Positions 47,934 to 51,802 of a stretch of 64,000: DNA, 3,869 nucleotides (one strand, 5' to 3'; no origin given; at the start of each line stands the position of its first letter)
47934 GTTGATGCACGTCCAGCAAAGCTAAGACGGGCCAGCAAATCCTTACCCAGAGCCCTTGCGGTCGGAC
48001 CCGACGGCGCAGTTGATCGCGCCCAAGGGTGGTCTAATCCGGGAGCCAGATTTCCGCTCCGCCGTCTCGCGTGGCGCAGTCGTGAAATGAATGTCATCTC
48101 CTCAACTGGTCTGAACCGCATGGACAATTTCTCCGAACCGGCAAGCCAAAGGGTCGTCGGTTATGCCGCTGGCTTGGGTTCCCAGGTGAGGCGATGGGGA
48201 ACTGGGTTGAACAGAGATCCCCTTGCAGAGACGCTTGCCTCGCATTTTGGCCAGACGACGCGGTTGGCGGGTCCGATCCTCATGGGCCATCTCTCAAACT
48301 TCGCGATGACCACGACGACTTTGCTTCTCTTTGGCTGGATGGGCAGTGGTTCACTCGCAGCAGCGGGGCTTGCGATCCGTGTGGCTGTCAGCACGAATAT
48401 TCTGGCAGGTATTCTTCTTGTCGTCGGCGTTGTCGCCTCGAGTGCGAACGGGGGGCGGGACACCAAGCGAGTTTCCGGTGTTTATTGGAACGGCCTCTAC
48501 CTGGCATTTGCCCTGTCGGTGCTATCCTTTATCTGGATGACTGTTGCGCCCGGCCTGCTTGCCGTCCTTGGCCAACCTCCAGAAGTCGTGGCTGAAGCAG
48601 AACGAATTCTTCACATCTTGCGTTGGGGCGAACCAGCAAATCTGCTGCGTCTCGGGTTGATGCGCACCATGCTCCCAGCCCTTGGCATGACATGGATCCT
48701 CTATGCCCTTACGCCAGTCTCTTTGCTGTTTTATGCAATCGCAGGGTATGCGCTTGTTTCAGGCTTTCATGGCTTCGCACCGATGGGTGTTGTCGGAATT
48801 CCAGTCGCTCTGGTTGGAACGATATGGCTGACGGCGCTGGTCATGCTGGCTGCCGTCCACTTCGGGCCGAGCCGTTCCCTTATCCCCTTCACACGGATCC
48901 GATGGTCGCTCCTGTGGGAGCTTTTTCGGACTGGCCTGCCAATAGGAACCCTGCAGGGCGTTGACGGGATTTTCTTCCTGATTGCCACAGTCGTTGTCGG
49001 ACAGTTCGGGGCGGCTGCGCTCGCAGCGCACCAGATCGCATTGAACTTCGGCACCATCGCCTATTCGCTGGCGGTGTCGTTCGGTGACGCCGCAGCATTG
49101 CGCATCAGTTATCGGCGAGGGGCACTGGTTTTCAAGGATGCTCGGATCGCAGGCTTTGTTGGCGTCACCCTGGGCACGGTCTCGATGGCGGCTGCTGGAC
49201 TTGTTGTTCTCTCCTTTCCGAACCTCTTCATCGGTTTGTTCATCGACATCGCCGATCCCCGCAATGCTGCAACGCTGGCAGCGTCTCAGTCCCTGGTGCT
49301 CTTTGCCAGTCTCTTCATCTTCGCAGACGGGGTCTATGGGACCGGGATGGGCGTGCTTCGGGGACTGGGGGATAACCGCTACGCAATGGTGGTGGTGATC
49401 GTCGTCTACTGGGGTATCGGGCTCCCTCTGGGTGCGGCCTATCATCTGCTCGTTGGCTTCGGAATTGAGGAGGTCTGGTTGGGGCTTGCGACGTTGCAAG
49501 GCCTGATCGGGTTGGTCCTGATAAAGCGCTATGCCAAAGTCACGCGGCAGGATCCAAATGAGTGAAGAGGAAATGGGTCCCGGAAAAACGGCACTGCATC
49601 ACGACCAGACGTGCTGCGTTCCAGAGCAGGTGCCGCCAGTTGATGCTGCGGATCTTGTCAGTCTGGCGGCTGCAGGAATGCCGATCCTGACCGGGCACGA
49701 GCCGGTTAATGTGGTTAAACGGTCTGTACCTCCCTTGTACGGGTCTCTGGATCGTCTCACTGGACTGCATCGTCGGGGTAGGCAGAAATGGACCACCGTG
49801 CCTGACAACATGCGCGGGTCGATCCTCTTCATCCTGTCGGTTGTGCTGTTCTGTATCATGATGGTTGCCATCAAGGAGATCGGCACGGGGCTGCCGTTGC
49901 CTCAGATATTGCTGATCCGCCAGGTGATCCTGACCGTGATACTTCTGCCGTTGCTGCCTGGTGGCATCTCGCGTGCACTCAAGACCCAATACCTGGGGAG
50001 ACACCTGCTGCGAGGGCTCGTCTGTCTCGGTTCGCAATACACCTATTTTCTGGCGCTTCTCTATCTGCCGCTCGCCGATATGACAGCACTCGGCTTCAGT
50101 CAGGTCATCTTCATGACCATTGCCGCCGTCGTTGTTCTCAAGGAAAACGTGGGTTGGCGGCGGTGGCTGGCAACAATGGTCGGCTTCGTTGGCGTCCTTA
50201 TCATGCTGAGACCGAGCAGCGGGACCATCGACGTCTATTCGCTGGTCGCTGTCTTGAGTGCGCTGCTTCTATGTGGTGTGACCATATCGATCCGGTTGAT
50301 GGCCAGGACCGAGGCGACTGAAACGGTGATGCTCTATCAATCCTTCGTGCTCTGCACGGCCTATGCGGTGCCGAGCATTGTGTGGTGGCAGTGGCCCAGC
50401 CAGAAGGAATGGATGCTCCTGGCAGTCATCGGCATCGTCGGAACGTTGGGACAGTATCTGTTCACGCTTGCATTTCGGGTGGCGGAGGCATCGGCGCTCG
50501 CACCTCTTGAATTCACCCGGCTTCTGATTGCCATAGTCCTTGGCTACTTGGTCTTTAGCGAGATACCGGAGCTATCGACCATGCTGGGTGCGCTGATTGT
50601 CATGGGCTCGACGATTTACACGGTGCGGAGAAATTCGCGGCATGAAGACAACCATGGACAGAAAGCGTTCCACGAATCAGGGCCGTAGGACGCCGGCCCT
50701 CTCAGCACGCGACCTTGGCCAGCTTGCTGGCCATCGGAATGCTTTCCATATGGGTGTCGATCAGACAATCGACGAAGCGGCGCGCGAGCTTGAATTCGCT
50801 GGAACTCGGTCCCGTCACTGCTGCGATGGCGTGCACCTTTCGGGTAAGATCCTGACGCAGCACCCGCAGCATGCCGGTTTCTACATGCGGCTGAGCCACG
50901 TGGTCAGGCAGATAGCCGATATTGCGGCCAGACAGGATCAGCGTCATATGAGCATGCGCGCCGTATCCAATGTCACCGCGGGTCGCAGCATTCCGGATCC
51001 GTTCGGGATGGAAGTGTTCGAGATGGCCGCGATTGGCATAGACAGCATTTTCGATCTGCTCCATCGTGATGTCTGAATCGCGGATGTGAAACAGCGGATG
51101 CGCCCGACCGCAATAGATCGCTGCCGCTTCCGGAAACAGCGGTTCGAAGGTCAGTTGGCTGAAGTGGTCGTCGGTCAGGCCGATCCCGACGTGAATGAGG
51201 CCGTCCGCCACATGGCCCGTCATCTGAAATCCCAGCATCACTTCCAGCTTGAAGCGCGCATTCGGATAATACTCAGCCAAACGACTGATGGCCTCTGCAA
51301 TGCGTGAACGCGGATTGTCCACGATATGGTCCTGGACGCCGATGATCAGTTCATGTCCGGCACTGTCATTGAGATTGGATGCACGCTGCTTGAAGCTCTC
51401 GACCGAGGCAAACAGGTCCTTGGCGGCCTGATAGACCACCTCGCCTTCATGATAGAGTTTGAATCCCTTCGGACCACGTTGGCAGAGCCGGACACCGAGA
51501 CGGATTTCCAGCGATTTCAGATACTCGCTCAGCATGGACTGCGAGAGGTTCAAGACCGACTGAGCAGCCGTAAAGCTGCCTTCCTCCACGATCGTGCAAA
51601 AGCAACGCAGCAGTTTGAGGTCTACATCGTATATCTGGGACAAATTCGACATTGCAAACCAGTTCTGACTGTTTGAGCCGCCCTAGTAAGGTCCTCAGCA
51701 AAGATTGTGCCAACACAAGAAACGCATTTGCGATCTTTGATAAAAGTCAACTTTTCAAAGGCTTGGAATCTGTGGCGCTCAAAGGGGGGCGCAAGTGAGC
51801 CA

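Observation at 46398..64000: Candidate undescribed flavin-dependent C-N cleaving catabolic system (3 NtaA-family + 1 LLM monooxygenase, 2 reductases, RibB, dual-SBP importer, AllE)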

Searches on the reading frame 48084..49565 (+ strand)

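Call 8: search_protein_families(library=ncbifam, proteins=[window:48084-49565:+], max_evalue=0.001)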
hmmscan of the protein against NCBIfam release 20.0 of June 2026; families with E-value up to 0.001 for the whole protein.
window:48084-49565:+ (493 aa): 4 families
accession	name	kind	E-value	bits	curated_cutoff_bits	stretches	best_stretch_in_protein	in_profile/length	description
NF001214.0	PRK00187.1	equivalog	1.3e-54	186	449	1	59-470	13-428/464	NorM family multidrug efflux MATE transporter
TIGR00797.1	matE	subfamily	5e-42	144.2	147.4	1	64-465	1-396/396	MATE family efflux transporter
NF000263.1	MATE_multi_NorM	equivalog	1.2e-08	34.9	950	1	59-470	21-432/459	multidrug efflux MATE transporter NorM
NF007562.1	PRK10189.1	equivalog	1.1e-06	27.7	465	1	58-470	29-444/470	EmmdR/YeeO family multidrug/toxin efflux MATE transporter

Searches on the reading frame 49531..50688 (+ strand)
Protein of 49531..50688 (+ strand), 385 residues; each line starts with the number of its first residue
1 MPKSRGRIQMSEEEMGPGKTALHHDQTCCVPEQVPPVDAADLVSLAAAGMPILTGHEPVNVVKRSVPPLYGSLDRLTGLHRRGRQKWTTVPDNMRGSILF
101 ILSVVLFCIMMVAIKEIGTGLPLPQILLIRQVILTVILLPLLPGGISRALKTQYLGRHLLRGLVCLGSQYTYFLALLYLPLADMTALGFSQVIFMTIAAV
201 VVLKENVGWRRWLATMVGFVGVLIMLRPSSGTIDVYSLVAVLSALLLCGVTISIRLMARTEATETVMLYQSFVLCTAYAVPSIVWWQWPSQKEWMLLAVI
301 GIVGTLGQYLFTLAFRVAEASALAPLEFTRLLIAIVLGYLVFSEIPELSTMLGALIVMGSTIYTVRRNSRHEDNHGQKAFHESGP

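Call 8: search_protein_families(library=ncbifam, proteins=[window:49531-50688:+], max_evalue=0.001)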
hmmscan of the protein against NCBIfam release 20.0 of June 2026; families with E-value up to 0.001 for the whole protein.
window:49531-50688:+ (385 aa): 1 family
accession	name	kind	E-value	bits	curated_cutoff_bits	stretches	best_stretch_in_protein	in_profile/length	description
TIGR00950.1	2A78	equivalog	1.2e-13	51.1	230.2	1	126-362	20-264/264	carboxylate/amino acid/amine transporter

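Call 66: search_protein_families(library=pfam, proteins=[window:49531-50688:+], max_evalue=0.00001)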
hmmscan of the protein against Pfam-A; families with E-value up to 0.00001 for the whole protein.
window:49531-50688:+ (385 aa): 1 family
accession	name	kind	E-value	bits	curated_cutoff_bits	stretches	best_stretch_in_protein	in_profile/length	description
PF00892.27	EamA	-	3.5e-23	82.8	28.2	2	95-226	2-134/135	EamA-like transporter family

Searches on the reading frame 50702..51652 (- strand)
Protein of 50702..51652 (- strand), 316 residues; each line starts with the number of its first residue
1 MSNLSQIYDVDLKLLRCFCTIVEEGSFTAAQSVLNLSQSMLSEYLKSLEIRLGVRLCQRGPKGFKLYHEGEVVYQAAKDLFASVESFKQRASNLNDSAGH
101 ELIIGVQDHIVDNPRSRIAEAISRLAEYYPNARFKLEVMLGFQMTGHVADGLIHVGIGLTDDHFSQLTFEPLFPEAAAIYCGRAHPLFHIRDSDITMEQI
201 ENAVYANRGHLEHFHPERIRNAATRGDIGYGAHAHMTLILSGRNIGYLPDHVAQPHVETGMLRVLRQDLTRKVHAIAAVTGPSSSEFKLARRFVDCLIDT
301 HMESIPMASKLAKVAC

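Call 4: search_protein_families(library=ncbifam, proteins=[window:50702-51652:-], max_evalue=0.00001)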
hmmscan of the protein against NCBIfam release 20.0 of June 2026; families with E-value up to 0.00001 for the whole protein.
window:50702-51652:- (316 aa): 41 families (the best 25 are shown)
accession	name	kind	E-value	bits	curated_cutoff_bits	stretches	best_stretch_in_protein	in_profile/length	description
NF040786.1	LysR_Sec_metab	equivalog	4.4e-19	68.6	250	1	11-202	2-190/298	selenium metabolism-associated LysR family transcriptional regulator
NF008416.0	PRK11242.1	equivalog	1.2e-18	67.5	277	1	13-275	4-268/300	transcriptional regulator CynR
NF047520.1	trans_act_CidR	equivalog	1.2e-15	57.5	415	1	11-189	2-177/292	cidABC operon transcriptional activator CidR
TIGR02424.1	TF_pcaQ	equivalog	8.1e-15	54.5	303.8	1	10-190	3-182/300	pca operon transcription factor PcaQ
NF040888.1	trans_reg_YafC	equivalog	9e-15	54.3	470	1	15-108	8-101/293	DNA-binding transcriptional regulator YafC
NF007307.0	PRK09791.1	equivalog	4.8e-14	52.2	336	1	9-192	4-186/302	LysR family transcriptional regulator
NF007501.0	PRK10094.1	equivalog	7.6e-14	51.6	372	1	11-262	3-255/308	HTH-type transcriptional activator AllS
NF007439.0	PRK09986.1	equivalog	1.7e-13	50.6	290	1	6-136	3-130/296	LysR family transcriptional regulator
NF040889.1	trans_reg_YeiE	equivalog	1.1e-12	47.8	480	1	10-206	3-189/288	DNA-binding transcriptional regulator YeiE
NF045775.1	acetoin_reg_AlsR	exception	2.9e-12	46.7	430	1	11-203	2-189/290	acetoin biosynthesis transcriptional regulator AlsR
NF052633.1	LysR_TF_PsrA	exception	4.1e-12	45.6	540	1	9-189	4-181/297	L-proline-binding transcription factor PsrA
NF040709.1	benzoate_BenM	exception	4.2e-12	46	600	1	11-200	2-187/299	benzoate utilization transcription regulator BenM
NF041036.1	decaheme_TF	subfamily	6.4e-12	45.6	210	1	11-96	2-87/301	multiheme cytochrome-associated LysR family transcriptional regulator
NF007315.1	PRK09801.1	equivalog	6.5e-12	45.1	398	1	13-138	9-131/301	L-tartrate utilization transcriptional activator TtdR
TIGR03339.1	phn_lysR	subfamily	8.9e-12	44.8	341.1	1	15-202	2-181/279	aminoethylphosphonate catabolism associated LysR family transcriptional regulator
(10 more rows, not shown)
